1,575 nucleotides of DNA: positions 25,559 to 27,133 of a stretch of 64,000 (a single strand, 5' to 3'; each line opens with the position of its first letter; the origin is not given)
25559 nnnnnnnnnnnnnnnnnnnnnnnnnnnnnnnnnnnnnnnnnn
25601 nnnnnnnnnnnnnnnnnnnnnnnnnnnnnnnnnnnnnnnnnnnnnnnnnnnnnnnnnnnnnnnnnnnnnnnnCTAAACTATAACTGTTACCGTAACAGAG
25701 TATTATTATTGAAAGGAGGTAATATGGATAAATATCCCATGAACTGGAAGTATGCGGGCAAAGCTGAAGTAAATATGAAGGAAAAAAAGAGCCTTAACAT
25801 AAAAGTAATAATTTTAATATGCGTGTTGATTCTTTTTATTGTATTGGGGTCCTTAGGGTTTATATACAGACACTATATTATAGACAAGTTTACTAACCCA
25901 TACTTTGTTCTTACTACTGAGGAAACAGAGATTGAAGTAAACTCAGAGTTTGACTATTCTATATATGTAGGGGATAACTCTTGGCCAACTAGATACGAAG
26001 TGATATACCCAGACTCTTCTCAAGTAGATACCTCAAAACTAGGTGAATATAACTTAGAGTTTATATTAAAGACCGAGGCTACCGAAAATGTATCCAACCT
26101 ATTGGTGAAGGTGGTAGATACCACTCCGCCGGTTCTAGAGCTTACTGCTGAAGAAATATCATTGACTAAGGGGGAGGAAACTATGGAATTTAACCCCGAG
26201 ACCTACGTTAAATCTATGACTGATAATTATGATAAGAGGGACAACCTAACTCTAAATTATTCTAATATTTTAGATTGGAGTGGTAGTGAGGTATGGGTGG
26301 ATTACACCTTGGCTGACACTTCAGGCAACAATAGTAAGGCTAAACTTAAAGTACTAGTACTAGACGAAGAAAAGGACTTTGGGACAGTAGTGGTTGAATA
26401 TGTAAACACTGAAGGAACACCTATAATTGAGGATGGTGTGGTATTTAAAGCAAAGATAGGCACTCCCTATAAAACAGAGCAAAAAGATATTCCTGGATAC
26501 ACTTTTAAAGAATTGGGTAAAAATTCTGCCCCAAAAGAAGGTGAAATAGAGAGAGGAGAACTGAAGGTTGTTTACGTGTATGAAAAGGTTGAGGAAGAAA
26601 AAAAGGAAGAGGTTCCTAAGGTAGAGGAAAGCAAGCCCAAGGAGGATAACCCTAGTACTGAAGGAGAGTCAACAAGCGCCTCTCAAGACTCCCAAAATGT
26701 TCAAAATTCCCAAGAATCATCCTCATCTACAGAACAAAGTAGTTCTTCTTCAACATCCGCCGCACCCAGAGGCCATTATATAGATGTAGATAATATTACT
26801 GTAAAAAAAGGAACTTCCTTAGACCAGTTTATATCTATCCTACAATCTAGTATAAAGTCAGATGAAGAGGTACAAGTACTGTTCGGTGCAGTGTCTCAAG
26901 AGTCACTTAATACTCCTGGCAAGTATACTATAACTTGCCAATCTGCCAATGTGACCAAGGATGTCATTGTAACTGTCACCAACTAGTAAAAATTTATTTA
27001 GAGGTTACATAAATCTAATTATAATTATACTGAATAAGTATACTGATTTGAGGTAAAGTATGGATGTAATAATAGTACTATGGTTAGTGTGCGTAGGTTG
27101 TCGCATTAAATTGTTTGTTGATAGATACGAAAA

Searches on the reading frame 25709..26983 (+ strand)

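Call 68: search_protein_families(library=pfam, proteins=[window:25709-26983:+], max_evalue=0.0001)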
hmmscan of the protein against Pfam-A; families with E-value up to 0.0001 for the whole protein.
window:25709-26983:+ (425 aa): 1 family
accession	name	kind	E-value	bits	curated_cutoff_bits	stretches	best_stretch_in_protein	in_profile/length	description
PF06458.18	MucBP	-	7e-13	49.6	23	1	226-292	1-63/63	MucBP domain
